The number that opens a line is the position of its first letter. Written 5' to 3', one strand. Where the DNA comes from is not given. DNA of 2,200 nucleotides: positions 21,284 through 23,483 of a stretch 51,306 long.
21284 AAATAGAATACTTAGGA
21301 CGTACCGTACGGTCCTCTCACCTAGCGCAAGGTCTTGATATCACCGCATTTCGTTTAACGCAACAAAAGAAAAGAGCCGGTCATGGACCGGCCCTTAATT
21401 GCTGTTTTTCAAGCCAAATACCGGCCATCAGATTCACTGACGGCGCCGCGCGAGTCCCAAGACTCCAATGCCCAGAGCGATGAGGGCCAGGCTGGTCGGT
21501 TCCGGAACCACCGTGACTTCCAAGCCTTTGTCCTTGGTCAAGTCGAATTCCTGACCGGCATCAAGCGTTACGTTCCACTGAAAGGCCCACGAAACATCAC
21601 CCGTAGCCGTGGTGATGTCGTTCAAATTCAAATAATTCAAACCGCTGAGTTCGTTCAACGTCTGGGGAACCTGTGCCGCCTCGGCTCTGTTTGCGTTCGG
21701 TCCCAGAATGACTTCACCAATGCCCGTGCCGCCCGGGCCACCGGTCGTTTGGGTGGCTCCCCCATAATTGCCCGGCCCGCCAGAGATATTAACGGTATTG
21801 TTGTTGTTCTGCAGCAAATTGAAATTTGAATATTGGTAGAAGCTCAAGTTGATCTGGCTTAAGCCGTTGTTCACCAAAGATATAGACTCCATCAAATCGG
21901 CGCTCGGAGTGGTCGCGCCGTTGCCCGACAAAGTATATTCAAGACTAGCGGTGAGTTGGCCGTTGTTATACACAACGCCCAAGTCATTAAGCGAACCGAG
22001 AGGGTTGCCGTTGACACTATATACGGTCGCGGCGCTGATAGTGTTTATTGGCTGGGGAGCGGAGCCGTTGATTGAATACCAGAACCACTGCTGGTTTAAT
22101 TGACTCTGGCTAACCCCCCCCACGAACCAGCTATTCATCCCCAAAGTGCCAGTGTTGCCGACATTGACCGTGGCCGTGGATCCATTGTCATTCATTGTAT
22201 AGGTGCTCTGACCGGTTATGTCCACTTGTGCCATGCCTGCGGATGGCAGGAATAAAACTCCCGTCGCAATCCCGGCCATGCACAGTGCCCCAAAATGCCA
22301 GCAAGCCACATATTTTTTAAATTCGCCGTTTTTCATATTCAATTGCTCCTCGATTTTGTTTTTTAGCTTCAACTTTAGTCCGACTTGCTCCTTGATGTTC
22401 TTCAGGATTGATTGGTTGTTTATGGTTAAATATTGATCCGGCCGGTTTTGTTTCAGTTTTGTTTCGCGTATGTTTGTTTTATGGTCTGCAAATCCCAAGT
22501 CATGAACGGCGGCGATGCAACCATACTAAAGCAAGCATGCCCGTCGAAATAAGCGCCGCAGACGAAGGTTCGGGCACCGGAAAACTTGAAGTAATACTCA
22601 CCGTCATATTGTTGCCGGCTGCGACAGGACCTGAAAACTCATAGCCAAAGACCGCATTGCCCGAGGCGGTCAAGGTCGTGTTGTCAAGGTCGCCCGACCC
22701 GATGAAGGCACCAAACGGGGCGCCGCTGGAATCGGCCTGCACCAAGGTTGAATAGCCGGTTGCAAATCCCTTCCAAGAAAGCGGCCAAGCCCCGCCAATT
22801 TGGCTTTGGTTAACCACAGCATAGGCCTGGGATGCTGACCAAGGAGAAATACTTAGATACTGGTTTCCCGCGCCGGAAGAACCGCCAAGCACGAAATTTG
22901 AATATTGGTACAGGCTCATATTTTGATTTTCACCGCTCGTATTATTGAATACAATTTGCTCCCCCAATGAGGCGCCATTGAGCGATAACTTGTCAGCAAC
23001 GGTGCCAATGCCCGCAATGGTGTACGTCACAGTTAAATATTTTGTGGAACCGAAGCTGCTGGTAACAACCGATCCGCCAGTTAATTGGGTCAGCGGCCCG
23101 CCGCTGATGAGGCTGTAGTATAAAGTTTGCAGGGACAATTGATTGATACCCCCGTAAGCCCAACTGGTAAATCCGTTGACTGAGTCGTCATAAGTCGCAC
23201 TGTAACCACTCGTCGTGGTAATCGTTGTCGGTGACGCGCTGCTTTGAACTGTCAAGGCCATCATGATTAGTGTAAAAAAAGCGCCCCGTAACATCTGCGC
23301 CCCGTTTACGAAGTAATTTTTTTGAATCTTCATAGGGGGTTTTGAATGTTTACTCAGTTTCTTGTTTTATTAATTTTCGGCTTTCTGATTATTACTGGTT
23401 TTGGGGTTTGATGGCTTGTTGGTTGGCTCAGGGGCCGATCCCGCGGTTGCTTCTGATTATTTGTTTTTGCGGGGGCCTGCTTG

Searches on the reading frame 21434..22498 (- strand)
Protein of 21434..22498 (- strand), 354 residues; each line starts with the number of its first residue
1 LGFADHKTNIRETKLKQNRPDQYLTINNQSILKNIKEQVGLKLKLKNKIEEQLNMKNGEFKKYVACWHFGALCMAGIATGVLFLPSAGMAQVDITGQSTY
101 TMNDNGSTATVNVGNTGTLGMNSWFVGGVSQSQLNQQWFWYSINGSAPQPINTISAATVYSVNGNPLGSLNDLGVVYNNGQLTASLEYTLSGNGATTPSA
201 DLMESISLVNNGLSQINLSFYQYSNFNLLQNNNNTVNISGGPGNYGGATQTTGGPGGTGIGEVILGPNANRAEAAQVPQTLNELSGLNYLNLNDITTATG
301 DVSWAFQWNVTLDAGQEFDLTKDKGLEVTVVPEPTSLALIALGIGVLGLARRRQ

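Call 42: search_protein_families(library=pfam, proteins=[window:21434-22498:-], max_evalue=0.001)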
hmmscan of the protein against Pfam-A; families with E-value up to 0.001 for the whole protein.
window:21434-22498:- (354 aa): 1 family
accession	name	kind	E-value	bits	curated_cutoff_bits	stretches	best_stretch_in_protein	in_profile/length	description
PF07589.16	PEP-CTERM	-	1.3e-06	28.6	20.7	1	331-353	2-23/24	PEP-CTERM motif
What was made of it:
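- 21434..24274 (-): Three PEP-CTERM surface-protein genes co-oriented with A: 23552-24274, 22500-23333 and 21434-22498. PF07589 hits two of the three (call 42).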

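Call 77: search_protein_families(library=padloc, proteins=[window:21434-22498:-], max_evalue=0.001)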
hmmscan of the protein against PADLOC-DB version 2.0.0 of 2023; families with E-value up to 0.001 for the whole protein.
window:21434-22498:- (354 aa): 0 families

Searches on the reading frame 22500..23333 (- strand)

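Call 42: search_protein_families(library=pfam, proteins=[window:22500-23333:-], max_evalue=0.001)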
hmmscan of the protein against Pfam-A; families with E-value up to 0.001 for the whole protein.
window:22500-23333:- (277 aa): 1 family
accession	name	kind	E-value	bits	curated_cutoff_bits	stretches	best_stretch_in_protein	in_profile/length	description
PF07589.16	PEP-CTERM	-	0.00032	21.1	20.7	1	252-275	1-24/24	PEP-CTERM motif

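Call 77: search_protein_families(library=padloc, proteins=[window:22500-23333:-], max_evalue=0.001)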
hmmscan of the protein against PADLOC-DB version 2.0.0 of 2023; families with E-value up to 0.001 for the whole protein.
window:22500-23333:- (277 aa): 0 families
